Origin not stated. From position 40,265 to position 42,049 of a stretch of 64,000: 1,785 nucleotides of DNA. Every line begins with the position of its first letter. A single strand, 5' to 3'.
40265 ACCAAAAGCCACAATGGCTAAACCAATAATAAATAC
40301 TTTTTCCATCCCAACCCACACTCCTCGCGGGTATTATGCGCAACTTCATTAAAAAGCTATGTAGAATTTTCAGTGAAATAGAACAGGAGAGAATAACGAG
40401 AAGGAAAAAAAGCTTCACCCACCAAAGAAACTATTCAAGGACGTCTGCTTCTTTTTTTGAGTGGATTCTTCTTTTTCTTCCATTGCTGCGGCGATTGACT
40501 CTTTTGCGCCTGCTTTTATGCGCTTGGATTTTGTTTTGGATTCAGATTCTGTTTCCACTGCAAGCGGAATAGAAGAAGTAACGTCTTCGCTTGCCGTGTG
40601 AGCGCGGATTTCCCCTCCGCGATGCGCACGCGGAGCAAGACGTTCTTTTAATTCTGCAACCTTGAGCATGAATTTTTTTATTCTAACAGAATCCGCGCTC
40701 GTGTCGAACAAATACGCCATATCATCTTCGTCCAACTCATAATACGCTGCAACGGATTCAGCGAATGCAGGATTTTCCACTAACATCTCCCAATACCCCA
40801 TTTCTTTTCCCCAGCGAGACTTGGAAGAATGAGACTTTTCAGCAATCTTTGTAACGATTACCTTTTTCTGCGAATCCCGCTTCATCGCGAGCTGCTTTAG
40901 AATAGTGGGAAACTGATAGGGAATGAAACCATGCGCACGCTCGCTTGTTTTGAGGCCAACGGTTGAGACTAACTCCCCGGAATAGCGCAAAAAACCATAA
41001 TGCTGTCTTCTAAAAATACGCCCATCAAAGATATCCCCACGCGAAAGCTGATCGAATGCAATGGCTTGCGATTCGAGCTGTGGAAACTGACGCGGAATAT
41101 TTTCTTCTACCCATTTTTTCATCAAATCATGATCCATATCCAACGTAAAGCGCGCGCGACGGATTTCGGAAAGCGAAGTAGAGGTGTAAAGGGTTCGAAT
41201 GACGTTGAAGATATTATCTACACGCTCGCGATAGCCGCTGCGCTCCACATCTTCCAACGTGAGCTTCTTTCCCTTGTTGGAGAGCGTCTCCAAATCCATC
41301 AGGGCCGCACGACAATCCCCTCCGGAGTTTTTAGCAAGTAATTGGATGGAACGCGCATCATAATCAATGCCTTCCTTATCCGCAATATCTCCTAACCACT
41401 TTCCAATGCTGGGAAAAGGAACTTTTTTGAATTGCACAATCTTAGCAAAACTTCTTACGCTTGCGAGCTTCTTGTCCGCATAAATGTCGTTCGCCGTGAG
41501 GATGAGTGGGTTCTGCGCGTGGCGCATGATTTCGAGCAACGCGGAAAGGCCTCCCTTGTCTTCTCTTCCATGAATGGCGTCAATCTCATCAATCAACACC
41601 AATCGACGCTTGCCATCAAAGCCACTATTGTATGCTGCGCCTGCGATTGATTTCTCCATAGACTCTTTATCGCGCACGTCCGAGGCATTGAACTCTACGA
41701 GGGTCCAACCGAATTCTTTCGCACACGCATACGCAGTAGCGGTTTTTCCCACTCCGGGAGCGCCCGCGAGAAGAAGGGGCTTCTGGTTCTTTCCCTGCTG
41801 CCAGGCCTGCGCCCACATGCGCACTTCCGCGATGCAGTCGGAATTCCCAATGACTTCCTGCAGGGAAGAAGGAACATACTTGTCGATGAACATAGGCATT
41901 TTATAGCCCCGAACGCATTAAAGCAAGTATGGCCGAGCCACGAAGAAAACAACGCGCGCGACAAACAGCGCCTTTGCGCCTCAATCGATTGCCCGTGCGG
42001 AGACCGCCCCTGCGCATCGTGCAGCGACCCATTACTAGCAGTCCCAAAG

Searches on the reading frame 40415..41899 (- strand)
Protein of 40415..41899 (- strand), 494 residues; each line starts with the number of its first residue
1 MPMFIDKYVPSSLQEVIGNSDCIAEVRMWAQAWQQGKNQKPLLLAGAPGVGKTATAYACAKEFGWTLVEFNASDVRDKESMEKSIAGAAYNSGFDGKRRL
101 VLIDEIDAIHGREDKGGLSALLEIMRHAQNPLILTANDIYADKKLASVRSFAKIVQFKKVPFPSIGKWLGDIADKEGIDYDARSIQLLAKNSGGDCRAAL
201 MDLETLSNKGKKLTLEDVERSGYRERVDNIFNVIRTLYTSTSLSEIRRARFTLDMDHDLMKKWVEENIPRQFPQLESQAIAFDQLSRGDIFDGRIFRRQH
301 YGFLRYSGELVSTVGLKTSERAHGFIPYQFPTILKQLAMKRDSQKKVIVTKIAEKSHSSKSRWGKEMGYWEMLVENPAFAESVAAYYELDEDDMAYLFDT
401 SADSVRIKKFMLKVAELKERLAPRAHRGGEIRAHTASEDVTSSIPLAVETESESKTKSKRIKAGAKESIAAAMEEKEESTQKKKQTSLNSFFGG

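Call 3: search_protein_families(library=pfam, proteins=[window:40415-41899:-], max_evalue=0.1)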
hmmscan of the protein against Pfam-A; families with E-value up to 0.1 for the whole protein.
window:40415-41899:- (494 aa): 21 families
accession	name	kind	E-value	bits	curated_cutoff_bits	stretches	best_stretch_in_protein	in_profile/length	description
PF00004.35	AAA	-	1e-15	58.8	21.2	1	42-154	1-126/131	ATPase family associated with various cellular activities (AAA)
PF03215.21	Rad17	-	5.8e-06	26.8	23.8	1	4-80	9-87/186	Rad17 P-loop domain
PF21960.2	RCF1-5-like_lid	-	5.6e-05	23.4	27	1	169-206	3-41/43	RCF1/5-like, AAA+ ATPase lid domain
PF13173.12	AAA_14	-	0.0001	22.7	27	1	39-111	2-76/129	AAA domain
PF05496.18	RuvB_N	-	0.00011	22.4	27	1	10-72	3-66/159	Holliday junction DNA helicase RuvB P-loop domain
PF16193.11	AAA_assoc_2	-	0.0013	19.4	34.3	1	176-220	3-53/81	AAA C-terminal domain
PF13401.12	AAA_22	-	0.0029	18.4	27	0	38-61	4-27/130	AAA domain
PF24883.2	NPHP3_N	-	0.004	17.8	24.8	0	31-60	13-43/164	Nephrocystin 3, N-terminal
PF07724.20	AAA_2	-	0.0041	17.6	27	1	42-125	6-99/166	AAA domain (Cdc48 subfamily)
PF22608.2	DNAX_ATPase_lid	-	0.0042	17.3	27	1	165-200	2-37/49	DNA polymerase III clamp loader subunit, ATPase lid domain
PF06068.19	TIP49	-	0.0072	16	23.8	1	39-79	50-92/347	TIP49 P-loop domain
PF20720.3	nSTAND3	-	0.0076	16.4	27.2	1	31-63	9-41/155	Novel STAND NTPase 3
PF25361.1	AAA_lid_RFC1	-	0.01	15.7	34.9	1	169-218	8-57/59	RFC1-like, AAA+ ATPase lid domain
PF12774.13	AAA_6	-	0.019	14.4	25.2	1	44-89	37-82/327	Hydrolytic ATP binding site of dynein motor region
PF06414.18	Zeta_toxin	-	0.021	14.7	22.3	1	36-75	13-54/199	Zeta toxin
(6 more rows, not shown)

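Call 4: search_protein_families(library=ncbifam, proteins=[window:40415-41899:-], max_evalue=0.1)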
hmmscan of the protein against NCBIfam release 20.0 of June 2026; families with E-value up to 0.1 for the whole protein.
window:40415-41899:- (494 aa): 78 families (the best 25 are shown)
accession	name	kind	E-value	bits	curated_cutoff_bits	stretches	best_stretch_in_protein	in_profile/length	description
NF003230.0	PRK04195.1-6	equivalog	1.7e-108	363.4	441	1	3-492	3-494/494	replication factor C large subunit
NF003229.0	PRK04195.1-5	equivalog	9.1e-95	317.8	280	1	4-398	7-410/413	replication factor C large subunit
NF003233.0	PRK04195.2-3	equivalog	1e-94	318.2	471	1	4-487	3-482/504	replication factor C large subunit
NF003231.0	PRK04195.2-1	equivalog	2.3e-89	300.5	442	1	4-484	7-493/517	replication factor C large subunit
NF003234.0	PRK04195.2-4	equivalog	4.4e-79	266.7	529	1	3-492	2-496/497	replication factor C large subunit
NF003228.0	PRK04195.1-4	equivalog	6.2e-76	256.2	456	1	4-484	4-494/502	replication factor C large subunit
NF003232.0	PRK04195.2-2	equivalog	4.3e-74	250.1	701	1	5-491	4-480/480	replication factor C large subunit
NF003227.0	PRK04195.1-2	equivalog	1.3e-64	218.7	502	1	4-491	6-484/487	replication factor C large subunit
NF003226.0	PRK04195.1-1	equivalog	1.7e-54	185.3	588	1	5-362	5-369/405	replication factor C large subunit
NF001679.0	PRK00440.1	equivalog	2.3e-23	82.8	303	1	3-236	7-238/322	replication factor C small subunit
NF009067.0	PRK12402.1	equivalog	5.8e-16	58.4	317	2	94-235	122-263/340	replication factor C small subunit 2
TIGR01128.2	holA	equivalog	1.1e-14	54.6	80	1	69-237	31-206/316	DNA polymerase III subunit delta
TIGR02397.1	dnaX_nterm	equivalog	2.7e-14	53.2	250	2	142-243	158-260/355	DNA polymerase III subunit gamma/tau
NF011525.0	PRK14964.1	equivalog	6.3e-12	45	554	2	148-237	163-253/493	DNA polymerase III subunits gamma and tau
NF011514.0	PRK14953.1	equivalog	6.8e-10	38.5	536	2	92-219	114-238/488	DNA polymerase III subunits gamma and tau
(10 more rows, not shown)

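Call 17: find_related_loci(query=window:40415-41899:-, collection=genome_contigs, flank=10000)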
Query window:40415-41899:- (494 aa) in genome_contigs; peptide patterns used: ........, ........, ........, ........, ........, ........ (x = any residue, [..] = any of these).
166 stretches matched a pattern; 7 encode a relative of the query (tblastn E <= 1e-3); 6 distinct loci.
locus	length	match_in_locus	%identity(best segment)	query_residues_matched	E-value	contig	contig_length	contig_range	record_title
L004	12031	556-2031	90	1-494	0e+0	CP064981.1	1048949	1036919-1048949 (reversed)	MAG: Candidatus Iainarchaeum archaeon isolate Fred_18-Q3-R57-64_BAT3C.431 chromosome, complete genome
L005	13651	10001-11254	59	1-418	1e-166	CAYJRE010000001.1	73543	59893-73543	MAG TPA_asm: uncultured archaeon isolate ERP125453_co1_164 genome assembly, contig: NODE_202_length_73543_cov_17.272235,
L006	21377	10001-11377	41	1-455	9e-116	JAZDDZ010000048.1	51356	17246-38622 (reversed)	MAG: Candidatus Iainarchaeum archaeon isolate MEGAHIT-group-0.115 k141_12410955, whole genome shotgun sequence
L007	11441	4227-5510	42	3-426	3e-104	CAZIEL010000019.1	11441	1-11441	MAG TPA_asm: uncultured archaeon isolate SRP098346_co1_442 genome assembly, contig: NODE_7022_length_11441_cov_10.731600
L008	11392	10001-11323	41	3-442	2e-103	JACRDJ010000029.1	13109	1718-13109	MAG: Candidatus Iainarchaeum archaeon isolate NC_groundwater_1669_Pr3_B-0.1um_52_7 SR-2_scaffold_141_714576, whole genom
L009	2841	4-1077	44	51-407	2e-95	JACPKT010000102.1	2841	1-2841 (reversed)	MAG: Candidatus Iainarchaeum archaeon isolate NC_groundwater_502_Ag_S-0.1um_40_6 S35_SO-1_scaffold_348090, whole genome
